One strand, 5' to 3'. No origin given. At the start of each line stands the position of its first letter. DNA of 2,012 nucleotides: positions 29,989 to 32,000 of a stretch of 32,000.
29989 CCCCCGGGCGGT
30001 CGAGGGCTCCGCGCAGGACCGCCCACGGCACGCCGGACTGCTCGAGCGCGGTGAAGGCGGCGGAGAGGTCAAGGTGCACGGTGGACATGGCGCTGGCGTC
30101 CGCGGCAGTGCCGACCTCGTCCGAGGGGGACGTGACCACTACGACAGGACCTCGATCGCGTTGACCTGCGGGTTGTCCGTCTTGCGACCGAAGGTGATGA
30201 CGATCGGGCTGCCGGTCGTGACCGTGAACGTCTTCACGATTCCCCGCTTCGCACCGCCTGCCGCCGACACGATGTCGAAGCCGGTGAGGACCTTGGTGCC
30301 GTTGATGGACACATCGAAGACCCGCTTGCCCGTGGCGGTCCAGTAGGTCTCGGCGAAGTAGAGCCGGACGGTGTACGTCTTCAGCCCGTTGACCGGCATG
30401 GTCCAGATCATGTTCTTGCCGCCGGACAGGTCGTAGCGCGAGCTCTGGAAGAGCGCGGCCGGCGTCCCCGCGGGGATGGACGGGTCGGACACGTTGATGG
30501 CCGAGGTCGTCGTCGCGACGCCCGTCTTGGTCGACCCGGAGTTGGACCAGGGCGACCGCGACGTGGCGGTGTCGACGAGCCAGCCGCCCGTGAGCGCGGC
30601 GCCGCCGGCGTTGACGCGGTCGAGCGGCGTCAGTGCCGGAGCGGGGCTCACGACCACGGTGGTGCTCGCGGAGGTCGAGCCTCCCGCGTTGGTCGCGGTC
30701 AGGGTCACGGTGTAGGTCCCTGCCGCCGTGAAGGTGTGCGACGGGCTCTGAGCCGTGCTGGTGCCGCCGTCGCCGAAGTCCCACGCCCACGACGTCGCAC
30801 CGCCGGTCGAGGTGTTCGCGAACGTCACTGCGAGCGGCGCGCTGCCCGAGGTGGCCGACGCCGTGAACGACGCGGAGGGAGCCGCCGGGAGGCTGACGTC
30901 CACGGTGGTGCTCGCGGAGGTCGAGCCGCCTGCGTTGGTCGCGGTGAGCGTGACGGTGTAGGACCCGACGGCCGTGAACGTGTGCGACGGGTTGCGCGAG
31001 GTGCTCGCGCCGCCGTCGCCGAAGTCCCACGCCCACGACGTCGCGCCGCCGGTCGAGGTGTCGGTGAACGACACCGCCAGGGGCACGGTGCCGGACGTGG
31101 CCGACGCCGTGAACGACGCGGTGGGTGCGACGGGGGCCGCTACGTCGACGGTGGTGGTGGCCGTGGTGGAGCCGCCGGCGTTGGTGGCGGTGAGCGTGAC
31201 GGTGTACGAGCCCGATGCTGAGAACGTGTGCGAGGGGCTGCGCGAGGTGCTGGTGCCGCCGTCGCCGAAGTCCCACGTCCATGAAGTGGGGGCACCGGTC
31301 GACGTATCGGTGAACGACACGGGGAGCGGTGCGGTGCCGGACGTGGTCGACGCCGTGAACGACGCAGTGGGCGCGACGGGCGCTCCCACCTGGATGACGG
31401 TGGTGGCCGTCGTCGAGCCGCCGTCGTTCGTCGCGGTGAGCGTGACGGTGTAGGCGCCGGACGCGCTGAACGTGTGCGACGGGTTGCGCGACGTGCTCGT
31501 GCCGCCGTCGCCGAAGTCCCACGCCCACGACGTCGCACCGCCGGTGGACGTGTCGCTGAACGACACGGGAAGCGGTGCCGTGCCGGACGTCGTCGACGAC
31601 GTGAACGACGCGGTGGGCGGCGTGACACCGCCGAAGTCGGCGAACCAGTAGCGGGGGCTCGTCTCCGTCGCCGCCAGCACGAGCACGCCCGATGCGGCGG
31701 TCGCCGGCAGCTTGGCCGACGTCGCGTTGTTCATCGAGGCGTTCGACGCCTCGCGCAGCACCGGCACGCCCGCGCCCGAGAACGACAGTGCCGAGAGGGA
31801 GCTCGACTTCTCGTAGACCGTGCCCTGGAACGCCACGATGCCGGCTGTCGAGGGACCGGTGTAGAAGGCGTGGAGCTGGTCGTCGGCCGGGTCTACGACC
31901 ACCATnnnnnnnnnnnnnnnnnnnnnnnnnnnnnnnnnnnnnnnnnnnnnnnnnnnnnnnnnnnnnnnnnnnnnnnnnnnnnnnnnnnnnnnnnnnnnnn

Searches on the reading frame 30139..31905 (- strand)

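Call 12: search_protein_families(library=pfam, proteins=[window:30139-31905:-], max_evalue=0.001)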
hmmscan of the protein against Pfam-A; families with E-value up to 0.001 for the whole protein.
window:30139-31905:- (588 aa): 8 families
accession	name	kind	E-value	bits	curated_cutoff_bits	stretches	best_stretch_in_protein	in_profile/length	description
PF18911.6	PKD_4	-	6.9e-79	260.4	27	4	256-337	2-83/85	PKD domain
PF00801.26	PKD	-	5.1e-64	212.7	23.5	4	182-255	3-80/80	PKD domain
PF18981.6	InlK_D3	-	1.8e-19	70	25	2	392-419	46-73/75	Internalin K domain (D3/D4)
PF11721.14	Malectin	-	5e-19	69.3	23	1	458-584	36-163/163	Malectin domain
PF12819.13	Malectin_like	-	8.4e-07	29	24.5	1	453-586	188-328/331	Malectin-like domain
PF16820.11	PKD_3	-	1.6e-06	28.3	26.3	0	286-324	31-68/68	PKD-like domain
PF10365.15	DUF2436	-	2e-06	28.1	25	0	363-411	114-162/164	Domain of unknown function (DUF2436)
PF01835.25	MG2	-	1.1e-05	26.1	32.8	0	354-414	32-91/96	MG2 domain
